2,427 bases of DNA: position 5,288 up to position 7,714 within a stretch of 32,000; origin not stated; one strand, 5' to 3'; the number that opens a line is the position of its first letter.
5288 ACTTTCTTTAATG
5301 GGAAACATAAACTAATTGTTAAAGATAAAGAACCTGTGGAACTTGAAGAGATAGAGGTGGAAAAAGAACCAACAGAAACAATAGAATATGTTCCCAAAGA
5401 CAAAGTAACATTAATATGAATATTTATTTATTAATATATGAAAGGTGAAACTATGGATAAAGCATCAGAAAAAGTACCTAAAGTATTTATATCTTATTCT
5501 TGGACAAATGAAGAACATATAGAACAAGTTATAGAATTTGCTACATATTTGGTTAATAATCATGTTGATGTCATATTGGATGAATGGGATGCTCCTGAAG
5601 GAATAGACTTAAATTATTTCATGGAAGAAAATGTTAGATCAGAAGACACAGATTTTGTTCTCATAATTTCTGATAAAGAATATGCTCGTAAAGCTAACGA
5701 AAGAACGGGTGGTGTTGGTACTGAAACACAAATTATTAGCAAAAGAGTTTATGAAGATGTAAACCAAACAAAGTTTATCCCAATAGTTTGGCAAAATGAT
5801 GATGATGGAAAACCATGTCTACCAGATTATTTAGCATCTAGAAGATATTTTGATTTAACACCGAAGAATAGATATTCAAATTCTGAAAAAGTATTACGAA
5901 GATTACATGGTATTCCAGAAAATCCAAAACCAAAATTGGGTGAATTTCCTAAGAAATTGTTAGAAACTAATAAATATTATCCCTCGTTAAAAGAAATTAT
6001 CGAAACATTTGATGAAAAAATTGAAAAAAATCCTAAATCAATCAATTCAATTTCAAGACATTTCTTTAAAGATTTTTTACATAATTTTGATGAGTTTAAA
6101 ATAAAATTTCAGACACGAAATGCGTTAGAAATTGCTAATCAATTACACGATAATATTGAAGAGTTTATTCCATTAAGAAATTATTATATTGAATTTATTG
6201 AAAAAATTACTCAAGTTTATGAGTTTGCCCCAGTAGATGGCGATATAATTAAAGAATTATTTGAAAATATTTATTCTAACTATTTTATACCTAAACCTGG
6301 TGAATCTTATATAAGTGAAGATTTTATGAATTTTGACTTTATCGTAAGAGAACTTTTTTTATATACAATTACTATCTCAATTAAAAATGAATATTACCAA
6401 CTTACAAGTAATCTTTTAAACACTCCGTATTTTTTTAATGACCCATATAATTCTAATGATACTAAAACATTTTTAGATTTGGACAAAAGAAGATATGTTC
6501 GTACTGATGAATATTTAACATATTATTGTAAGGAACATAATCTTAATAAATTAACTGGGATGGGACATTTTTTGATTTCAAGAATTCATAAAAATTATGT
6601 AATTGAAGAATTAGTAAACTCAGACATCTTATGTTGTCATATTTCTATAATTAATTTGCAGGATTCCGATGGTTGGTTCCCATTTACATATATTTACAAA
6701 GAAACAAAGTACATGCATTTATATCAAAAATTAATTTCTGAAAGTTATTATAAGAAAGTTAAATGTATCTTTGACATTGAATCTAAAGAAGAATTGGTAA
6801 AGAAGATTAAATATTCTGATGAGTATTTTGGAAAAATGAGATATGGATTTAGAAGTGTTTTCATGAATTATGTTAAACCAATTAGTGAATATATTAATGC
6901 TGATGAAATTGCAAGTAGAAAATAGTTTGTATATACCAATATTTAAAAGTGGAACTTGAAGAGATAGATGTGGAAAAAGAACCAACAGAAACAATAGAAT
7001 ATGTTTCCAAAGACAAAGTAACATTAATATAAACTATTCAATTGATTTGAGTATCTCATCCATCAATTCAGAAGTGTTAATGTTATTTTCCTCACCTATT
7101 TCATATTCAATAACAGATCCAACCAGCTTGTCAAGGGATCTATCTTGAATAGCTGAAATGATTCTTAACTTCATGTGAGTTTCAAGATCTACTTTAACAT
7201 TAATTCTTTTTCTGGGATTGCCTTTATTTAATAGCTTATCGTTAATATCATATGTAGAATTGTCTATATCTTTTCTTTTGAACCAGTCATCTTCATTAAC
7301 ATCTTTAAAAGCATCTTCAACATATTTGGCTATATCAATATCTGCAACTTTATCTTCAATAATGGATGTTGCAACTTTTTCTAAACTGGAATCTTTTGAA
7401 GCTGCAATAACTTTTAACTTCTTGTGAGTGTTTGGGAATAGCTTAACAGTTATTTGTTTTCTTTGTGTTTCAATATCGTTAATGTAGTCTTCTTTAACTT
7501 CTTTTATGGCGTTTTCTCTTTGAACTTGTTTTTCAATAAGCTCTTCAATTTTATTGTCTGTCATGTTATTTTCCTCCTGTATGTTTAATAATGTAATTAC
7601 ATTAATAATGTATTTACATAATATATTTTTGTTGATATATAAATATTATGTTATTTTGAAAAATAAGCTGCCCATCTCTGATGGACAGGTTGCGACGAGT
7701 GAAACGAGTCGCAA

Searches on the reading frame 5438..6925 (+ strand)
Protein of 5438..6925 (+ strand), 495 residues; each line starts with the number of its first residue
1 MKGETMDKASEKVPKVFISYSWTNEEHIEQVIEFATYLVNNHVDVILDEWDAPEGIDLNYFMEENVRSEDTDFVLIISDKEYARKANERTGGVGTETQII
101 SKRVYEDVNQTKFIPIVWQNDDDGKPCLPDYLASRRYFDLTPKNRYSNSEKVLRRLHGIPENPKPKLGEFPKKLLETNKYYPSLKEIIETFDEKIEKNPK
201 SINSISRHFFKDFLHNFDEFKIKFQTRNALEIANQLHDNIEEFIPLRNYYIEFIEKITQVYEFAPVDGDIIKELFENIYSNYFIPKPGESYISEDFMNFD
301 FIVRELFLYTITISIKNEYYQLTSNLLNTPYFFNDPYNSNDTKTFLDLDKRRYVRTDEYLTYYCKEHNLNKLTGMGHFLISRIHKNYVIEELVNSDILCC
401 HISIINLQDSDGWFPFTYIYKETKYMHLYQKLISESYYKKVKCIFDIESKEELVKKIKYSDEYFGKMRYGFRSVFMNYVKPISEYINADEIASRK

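Call 9: search_protein_families(library=pfam, proteins=[window:5438-6925:+], max_evalue=0.01)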
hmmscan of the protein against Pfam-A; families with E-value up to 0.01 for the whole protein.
window:5438-6925:+ (495 aa): 2 families
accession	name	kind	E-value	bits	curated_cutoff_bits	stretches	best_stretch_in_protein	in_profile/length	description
PF08357.16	SEFIR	-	8.5e-17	62.2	23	1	14-132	1-115/150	SEFIR domain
PF13676.11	TIR_2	-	3.9e-14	53.6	28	1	16-146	1-114/122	TIR domain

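Call 74: search_protein_families(library=padloc, proteins=[window:5438-6925:+], max_evalue=0.001)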
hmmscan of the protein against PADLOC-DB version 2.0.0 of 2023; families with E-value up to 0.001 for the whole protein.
window:5438-6925:+ (495 aa): 1 family
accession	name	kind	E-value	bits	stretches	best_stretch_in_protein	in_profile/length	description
PDLC03957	bSEFIR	-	4.9e-89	298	1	6-494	35-385/412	-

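Call 77: search_protein_families(library=ncbifam, proteins=[window:5438-6925:+], max_evalue=0.001)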
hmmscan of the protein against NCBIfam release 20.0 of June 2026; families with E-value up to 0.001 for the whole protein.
window:5438-6925:+ (495 aa): 0 families

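Call 80: find_encoding_contigs(protein=window:5438-6925:+, flank=10000, max_places=8)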
Protein window:5438-6925:+ (495 aa): no gene with exactly this product is on record in the collection.

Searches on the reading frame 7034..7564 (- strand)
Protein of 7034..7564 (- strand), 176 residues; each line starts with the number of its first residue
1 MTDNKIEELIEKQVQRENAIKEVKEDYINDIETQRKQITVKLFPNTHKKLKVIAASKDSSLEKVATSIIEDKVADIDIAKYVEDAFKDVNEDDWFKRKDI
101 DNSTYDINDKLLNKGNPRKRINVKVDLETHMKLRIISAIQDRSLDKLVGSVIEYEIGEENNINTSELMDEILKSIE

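Call 9: search_protein_families(library=pfam, proteins=[window:7034-7564:-], max_evalue=0.01)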
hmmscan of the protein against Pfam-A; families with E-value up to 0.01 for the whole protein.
window:7034-7564:- (176 aa): 2 families
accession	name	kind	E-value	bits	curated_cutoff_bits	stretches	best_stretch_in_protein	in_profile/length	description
PF20605.4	Antitox_RHH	-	0.00071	20.1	27.2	0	35-63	4-32/50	Antitoxin-like ribbon-helix-helix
PF23807.1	RHH_10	-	0.00088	19.9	27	0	33-64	21-52/84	Ribbon-helix-helix protein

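Call 74: search_protein_families(library=padloc, proteins=[window:7034-7564:-], max_evalue=0.001)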
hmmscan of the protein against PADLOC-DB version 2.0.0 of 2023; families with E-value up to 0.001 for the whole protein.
window:7034-7564:- (176 aa): 0 families
